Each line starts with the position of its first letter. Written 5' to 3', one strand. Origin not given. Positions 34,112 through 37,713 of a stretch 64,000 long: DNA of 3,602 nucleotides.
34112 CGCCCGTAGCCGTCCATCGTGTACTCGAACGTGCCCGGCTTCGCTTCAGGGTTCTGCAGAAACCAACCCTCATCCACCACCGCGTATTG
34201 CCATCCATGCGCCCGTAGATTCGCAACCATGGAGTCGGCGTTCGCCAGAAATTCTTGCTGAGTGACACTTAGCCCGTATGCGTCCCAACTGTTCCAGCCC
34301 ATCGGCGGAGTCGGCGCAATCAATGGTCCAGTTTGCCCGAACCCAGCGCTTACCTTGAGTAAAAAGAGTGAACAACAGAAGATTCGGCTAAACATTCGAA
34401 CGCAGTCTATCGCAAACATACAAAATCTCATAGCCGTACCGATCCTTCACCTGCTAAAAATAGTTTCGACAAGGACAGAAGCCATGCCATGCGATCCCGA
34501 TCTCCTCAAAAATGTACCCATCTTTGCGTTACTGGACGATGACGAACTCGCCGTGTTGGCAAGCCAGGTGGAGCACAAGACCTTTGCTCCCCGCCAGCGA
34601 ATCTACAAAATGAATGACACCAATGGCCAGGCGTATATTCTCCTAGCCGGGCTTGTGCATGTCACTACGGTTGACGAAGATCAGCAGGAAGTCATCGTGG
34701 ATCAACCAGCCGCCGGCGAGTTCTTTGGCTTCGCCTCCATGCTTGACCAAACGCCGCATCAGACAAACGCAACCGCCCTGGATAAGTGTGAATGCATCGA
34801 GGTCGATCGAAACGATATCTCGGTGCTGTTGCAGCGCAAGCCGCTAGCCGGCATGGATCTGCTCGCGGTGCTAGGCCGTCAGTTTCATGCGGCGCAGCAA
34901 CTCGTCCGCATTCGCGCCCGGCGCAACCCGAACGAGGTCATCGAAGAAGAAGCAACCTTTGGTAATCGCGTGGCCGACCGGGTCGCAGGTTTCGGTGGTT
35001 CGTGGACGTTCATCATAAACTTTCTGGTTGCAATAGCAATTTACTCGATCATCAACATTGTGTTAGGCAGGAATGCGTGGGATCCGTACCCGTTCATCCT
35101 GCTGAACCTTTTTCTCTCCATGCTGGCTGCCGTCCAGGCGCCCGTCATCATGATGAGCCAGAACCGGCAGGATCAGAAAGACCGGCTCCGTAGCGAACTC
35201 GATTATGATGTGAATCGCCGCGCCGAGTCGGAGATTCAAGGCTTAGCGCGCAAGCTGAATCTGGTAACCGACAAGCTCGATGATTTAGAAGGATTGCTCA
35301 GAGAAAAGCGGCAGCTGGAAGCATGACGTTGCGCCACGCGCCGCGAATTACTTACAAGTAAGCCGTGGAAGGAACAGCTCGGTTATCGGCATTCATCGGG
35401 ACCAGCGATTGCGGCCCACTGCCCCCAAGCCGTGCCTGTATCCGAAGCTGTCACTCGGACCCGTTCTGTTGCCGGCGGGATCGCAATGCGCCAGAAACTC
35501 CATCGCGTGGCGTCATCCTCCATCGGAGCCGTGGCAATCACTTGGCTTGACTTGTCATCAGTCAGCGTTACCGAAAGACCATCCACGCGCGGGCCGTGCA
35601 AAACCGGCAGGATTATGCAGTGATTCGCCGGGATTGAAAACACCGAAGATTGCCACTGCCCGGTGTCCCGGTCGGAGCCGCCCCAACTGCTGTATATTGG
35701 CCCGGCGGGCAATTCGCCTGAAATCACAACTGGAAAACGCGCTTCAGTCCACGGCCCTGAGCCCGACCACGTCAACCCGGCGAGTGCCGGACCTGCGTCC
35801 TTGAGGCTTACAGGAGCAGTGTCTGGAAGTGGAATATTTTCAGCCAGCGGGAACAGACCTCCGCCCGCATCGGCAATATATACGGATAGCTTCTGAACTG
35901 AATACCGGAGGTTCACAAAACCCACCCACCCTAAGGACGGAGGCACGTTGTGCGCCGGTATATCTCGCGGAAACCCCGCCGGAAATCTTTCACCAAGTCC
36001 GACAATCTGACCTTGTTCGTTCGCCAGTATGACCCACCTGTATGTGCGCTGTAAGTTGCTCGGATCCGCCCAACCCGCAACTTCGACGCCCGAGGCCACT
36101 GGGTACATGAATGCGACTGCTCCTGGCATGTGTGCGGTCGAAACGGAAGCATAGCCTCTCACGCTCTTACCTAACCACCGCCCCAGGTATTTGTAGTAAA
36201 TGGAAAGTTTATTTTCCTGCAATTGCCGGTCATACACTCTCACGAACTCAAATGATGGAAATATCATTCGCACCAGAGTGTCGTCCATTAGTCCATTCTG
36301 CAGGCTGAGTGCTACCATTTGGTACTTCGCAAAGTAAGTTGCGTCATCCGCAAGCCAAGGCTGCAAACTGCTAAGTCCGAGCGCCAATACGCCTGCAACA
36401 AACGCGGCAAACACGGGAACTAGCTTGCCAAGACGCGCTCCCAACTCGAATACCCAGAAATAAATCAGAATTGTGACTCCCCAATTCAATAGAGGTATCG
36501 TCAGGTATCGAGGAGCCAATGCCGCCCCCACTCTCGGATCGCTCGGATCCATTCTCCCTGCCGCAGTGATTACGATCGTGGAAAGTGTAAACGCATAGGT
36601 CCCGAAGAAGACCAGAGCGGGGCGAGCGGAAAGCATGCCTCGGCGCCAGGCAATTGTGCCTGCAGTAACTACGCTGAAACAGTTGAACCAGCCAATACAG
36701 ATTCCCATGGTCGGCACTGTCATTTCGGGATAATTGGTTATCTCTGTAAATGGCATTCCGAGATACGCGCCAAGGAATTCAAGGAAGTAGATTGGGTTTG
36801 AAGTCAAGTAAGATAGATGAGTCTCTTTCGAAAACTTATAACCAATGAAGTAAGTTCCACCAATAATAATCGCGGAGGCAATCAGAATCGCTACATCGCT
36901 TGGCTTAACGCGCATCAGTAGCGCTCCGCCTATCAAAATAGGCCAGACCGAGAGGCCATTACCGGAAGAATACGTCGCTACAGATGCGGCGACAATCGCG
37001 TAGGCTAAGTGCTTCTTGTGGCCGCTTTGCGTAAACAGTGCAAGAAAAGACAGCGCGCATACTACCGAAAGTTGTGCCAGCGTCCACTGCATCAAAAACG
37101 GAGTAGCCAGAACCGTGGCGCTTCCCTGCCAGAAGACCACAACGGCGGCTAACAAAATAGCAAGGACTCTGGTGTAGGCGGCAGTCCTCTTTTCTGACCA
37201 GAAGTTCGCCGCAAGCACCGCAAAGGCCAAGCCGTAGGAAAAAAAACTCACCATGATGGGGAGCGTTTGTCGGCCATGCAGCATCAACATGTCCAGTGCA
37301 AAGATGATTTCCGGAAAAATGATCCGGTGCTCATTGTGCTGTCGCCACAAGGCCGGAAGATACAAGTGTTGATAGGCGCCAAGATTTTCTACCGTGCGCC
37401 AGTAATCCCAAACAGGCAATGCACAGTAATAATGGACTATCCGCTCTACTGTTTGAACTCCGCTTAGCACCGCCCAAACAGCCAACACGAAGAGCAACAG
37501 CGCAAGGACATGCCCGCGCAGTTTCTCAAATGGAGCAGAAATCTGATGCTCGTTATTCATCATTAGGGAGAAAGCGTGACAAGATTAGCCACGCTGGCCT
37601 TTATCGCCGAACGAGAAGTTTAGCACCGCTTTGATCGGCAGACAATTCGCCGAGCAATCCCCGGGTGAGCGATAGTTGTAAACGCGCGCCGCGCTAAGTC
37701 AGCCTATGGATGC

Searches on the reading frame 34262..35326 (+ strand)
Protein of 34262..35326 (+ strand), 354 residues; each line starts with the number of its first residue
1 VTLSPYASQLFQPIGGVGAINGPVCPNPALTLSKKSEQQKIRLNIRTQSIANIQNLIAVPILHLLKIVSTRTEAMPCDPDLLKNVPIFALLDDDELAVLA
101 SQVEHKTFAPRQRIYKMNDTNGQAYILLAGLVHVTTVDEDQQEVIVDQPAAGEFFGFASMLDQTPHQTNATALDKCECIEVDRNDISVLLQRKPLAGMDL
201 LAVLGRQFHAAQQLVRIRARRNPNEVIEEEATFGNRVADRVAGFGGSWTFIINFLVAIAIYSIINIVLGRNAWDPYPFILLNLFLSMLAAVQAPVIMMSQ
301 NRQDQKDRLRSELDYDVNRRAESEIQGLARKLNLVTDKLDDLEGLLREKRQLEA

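Call 8: search_protein_families(library=pfam, proteins=[window:34262-35326:+], max_evalue=0.01)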
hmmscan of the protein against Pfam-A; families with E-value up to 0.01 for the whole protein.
window:34262-35326:+ (354 aa): 2 families
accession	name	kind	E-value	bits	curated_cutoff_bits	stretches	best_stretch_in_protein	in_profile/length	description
PF06210.16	DUF1003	-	2.2e-36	124.6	27.4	1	245-340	1-97/103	Protein of unknown function (DUF1003)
PF00027.35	cNMP_binding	-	9.2e-17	61.2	27.5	1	106-192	2-88/89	Cyclic nucleotide-binding domain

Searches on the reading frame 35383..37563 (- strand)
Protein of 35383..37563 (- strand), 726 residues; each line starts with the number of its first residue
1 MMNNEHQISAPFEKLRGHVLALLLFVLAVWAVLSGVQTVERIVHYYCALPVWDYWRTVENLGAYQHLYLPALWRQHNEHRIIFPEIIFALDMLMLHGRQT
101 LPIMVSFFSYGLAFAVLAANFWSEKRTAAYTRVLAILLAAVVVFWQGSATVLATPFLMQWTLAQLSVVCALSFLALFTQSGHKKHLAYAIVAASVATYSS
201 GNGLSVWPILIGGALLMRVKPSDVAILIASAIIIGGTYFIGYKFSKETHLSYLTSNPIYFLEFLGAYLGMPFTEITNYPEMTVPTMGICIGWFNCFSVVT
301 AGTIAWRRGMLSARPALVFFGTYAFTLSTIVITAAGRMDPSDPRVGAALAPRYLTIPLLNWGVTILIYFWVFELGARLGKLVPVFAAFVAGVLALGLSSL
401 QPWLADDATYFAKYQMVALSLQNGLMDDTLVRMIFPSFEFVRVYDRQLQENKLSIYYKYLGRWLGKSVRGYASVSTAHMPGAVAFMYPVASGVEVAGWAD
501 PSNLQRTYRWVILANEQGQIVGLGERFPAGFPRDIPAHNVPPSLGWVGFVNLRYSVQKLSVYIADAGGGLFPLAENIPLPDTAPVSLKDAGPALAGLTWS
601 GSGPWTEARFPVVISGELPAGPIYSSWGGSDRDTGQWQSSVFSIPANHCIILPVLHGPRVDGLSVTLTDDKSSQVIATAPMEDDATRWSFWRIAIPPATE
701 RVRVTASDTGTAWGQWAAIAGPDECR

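Call 5: search_protein_families(library=pfam, proteins=[window:35383-37563:-], max_evalue=1)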
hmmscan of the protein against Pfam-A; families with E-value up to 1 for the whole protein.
window:35383-37563:- (726 aa): 0 families

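Call 6: search_protein_families(library=ncbifam, proteins=[window:35383-37563:-], max_evalue=1)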
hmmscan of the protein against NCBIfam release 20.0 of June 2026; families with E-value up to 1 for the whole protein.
window:35383-37563:- (726 aa): 0 families

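Call 27: search_solved_structures(query=window:35383-37563:-, max_evalue=10)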
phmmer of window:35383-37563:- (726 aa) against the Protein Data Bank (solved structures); distinct sequences matched with E-value up to 10: 0.

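Call 45: find_homologous_proteins(query=window:35383-37563:-)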
Query window:35383-37563:- (726 aa): 92 proteins with E <= 0.001 among 8000 candidates.
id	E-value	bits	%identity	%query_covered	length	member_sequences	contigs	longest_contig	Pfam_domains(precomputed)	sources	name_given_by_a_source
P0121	0.0e+0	1661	100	100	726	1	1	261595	-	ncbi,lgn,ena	-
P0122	0.0e+0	1465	87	100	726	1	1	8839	-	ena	-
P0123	1.7e-282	957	59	96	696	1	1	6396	-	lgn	-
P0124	1.3e-254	865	52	100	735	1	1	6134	-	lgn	-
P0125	1.9e-196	673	45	98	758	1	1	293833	-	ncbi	-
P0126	2.1e-188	646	43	99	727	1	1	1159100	-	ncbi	-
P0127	6.5e-184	631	43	97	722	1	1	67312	-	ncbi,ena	-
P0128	6.7e-182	625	43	99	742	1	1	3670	-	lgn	-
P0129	5.5e-181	622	43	98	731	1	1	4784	-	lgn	-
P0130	7.7e-180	618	44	96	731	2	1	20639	-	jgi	-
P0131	3.5e-179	616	43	98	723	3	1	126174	-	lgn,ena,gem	-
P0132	2.0e-177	610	42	95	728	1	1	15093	-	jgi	jgi:hypothetical protein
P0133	4.2e-177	609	42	97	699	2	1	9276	PF12666.13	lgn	-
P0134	1.5e-176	607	41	95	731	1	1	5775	-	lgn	-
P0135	7.7e-176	605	42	97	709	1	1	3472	-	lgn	-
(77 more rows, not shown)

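Call 46: find_encoding_contigs(protein=P0121, flank=3000, max_places=3)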
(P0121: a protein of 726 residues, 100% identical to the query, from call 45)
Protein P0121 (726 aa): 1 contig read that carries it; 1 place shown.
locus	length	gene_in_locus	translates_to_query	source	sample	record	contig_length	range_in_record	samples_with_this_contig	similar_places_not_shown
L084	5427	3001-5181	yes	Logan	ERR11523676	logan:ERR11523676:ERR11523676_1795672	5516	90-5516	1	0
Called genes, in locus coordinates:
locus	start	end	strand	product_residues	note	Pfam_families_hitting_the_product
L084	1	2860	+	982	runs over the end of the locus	?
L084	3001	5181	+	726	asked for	-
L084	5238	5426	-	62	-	?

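Call 53: search_protein_families(library=padloc, proteins=[window:35383-37563:-], max_evalue=0.001)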
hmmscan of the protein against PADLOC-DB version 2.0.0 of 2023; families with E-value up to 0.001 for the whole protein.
window:35383-37563:- (726 aa): 0 families
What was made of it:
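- Checked: The neighbour 35383..37563 is a real, conserved 726-aa polytopic membrane protein (call 45), but nothing tested here shows that it is GT-C (calls 5, 6, 27, 53).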
